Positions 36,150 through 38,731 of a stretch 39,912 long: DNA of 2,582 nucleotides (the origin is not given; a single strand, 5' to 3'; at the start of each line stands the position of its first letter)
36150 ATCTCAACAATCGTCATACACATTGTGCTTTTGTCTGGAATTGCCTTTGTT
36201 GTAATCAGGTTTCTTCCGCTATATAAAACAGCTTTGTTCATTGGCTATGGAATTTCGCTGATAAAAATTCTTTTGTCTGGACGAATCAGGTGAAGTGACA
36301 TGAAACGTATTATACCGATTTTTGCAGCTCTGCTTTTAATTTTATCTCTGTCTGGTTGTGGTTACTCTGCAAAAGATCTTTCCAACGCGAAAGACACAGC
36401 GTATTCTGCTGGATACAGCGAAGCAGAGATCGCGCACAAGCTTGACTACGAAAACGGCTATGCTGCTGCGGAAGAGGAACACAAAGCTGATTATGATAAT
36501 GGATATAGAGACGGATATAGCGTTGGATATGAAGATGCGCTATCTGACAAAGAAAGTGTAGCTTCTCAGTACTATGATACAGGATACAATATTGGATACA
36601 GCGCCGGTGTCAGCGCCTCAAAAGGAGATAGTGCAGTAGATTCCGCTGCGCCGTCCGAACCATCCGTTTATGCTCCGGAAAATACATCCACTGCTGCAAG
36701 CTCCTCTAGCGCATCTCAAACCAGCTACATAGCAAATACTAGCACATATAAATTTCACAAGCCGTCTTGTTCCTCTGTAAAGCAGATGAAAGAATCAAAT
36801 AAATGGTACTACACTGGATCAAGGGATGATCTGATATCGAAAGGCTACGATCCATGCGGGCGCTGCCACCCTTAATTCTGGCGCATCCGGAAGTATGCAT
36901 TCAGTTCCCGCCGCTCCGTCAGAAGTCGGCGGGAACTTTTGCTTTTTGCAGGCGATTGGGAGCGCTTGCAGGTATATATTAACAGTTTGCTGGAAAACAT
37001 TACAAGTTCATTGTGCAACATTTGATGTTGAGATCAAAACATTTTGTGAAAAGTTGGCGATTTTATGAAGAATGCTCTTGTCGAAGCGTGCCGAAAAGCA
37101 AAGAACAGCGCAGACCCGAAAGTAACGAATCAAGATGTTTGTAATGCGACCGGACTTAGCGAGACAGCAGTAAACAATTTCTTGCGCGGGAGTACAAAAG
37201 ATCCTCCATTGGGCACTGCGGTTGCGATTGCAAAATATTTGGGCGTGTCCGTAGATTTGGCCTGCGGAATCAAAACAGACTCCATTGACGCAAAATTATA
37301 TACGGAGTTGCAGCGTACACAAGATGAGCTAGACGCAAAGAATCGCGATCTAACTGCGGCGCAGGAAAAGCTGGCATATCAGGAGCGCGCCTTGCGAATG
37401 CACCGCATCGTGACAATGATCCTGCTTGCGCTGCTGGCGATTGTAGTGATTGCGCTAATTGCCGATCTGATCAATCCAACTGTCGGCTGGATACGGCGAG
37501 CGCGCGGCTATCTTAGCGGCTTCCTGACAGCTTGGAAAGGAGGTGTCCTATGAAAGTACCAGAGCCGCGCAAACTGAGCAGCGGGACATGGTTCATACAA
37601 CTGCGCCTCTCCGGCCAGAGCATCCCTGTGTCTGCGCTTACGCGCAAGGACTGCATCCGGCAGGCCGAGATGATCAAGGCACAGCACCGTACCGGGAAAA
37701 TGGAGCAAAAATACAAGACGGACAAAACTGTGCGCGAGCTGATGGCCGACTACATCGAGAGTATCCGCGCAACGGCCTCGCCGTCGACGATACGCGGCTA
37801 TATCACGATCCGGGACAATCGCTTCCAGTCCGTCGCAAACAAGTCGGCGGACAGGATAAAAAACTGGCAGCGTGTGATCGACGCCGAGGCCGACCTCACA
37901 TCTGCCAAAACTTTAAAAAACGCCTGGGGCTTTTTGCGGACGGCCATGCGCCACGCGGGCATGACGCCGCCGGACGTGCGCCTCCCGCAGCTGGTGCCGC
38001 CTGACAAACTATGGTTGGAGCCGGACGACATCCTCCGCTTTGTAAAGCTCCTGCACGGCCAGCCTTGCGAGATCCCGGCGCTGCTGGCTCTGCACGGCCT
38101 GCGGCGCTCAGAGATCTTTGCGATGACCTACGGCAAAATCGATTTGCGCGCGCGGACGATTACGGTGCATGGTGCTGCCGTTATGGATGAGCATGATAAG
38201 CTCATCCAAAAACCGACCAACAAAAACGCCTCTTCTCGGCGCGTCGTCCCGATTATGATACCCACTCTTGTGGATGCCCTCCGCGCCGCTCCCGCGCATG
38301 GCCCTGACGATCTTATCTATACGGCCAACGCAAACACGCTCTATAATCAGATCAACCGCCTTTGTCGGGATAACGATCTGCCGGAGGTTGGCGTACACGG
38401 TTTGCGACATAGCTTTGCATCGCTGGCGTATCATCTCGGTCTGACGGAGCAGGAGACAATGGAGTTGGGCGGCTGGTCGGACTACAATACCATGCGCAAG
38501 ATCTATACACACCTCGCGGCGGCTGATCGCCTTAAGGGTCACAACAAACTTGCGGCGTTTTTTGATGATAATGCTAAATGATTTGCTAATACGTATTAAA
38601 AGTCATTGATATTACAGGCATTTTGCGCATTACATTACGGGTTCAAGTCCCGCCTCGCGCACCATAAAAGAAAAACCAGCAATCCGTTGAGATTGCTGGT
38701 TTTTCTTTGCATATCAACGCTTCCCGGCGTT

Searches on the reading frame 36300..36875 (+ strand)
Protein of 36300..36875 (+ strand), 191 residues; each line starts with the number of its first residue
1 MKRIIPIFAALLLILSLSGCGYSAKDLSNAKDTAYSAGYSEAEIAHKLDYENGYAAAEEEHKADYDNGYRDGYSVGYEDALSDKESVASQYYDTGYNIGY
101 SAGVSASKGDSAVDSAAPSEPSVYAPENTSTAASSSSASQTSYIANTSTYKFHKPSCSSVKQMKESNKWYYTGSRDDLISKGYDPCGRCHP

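Call 99: search_protein_families(library=pfam, max_evalue=0.01, proteins=[window:36300-36875:+])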
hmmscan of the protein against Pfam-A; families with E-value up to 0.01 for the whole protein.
window:36300-36875:+ (191 aa): 1 family
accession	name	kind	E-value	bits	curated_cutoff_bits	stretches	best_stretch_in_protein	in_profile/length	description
PF02805.21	Ada_Zn_binding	-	0.00014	22.2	23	1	133-191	8-64/65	Metal binding domain of Ada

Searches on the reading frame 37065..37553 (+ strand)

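Call 99: search_protein_families(library=pfam, max_evalue=0.01, proteins=[window:37065-37553:+])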
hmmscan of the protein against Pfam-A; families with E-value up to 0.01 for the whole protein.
window:37065-37553:+ (162 aa): 4 families
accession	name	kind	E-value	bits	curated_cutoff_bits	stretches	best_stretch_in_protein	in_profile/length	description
PF01381.28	HTH_3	-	4.3e-06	27.1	23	1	21-64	11-53/55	Helix-turn-helix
PF13443.12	HTH_26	-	9.9e-06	26.2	22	1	17-63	8-54/63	Cro/C1-type HTH DNA-binding domain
PF13560.12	HTH_31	-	0.00057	20.6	27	1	19-65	14-60/64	Helix-turn-helix domain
PF13412.12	HTH_24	-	0.0079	16.2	21.9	0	16-40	14-38/48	Winged helix-turn-helix DNA-binding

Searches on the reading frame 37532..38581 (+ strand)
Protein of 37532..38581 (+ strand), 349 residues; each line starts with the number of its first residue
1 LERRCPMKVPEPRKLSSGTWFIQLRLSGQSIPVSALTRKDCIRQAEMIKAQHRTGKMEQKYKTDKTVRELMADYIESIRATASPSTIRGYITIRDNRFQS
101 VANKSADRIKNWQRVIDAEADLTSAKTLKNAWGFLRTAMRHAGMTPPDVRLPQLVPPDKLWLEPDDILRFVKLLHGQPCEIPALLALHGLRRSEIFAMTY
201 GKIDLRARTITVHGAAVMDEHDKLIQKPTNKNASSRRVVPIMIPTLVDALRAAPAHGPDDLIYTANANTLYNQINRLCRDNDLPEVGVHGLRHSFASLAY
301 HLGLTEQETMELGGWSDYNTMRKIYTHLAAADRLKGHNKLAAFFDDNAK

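Call 99: search_protein_families(library=pfam, max_evalue=0.01, proteins=[window:37532-38581:+])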
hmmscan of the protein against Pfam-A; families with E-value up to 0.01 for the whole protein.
window:37532-38581:+ (349 aa): 1 family
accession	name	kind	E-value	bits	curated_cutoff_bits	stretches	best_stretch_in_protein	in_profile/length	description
PF00589.27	Phage_integrase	-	6.2e-13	49.3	27.1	1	183-330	29-170/172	Phage integrase family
